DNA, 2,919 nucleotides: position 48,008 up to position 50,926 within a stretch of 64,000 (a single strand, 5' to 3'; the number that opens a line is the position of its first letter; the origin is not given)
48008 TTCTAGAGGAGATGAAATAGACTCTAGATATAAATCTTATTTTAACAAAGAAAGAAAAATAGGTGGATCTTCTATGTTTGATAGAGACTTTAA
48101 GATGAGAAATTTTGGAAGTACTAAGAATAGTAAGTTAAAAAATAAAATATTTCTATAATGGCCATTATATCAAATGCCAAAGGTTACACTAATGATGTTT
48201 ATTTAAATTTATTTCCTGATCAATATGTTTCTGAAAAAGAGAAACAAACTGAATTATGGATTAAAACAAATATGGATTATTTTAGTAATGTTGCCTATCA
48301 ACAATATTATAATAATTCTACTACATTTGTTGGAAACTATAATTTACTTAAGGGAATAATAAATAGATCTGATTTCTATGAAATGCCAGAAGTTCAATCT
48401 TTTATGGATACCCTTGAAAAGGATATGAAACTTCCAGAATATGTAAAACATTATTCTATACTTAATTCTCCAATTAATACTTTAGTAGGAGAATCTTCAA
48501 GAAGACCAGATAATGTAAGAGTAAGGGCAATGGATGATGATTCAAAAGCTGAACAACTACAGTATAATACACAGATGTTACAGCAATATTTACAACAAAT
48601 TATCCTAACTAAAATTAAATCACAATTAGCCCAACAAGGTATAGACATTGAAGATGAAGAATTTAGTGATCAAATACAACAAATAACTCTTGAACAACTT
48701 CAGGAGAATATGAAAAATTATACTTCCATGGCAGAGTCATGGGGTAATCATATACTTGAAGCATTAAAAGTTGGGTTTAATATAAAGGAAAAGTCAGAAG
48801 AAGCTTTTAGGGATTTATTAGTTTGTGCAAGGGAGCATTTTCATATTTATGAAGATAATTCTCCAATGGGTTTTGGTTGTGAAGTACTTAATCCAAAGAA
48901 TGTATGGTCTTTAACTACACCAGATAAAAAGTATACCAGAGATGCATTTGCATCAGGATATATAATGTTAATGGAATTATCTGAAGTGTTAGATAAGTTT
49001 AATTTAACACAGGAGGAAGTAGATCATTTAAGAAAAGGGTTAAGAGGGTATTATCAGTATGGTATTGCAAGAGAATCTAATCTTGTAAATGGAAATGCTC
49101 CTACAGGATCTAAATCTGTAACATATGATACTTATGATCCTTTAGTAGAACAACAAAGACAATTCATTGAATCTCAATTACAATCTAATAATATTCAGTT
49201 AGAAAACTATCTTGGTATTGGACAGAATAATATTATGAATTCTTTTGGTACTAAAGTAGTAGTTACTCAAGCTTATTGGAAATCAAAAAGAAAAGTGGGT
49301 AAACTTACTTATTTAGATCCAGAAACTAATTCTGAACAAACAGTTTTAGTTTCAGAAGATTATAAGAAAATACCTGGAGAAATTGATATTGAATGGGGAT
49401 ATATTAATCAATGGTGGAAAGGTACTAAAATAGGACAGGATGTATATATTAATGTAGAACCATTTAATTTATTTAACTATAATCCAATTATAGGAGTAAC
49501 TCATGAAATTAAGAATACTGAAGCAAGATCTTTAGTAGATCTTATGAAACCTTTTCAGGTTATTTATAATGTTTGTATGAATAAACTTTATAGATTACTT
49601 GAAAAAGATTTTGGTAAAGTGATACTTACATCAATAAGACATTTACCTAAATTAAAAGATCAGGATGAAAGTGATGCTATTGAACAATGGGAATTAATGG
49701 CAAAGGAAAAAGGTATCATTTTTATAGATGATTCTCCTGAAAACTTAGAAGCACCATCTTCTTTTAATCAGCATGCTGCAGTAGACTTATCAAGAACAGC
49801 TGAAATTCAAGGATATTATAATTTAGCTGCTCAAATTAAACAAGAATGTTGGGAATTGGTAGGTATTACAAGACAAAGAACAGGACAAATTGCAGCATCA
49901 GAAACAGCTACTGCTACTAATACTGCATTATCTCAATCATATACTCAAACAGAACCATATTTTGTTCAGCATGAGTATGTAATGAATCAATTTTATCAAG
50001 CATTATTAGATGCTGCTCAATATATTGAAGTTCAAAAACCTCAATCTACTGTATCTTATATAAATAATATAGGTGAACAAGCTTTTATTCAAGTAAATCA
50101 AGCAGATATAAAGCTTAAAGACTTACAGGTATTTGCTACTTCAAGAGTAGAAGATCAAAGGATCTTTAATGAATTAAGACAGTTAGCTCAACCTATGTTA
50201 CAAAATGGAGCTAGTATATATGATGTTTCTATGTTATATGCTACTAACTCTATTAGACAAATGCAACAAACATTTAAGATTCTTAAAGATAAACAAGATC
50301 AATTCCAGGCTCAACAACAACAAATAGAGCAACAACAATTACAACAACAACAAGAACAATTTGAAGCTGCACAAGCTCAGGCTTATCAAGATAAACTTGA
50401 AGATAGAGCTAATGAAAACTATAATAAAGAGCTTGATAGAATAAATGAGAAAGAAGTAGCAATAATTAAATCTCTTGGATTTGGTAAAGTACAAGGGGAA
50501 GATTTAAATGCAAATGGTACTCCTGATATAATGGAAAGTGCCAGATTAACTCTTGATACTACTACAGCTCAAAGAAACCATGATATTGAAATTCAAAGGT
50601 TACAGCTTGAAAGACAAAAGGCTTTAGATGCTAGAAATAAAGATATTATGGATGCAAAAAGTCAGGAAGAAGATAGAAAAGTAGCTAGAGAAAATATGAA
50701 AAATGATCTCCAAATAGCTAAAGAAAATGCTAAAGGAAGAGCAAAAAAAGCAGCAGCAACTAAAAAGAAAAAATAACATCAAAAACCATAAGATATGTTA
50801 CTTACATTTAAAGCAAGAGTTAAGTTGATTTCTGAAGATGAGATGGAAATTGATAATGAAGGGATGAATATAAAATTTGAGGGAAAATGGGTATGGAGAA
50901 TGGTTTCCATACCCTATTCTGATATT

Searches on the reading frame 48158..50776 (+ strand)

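Call 19: search_protein_families(library=phrogs, proteins=[window:48158-50776:+], max_evalue=0.001)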
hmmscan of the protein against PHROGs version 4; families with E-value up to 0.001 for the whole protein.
window:48158-50776:+ (872 aa): 1 family
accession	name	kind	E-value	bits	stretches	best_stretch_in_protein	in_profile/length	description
phrog_6547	-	head and packaging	7.9e-108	362.5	1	19-872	9-813/827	portal protein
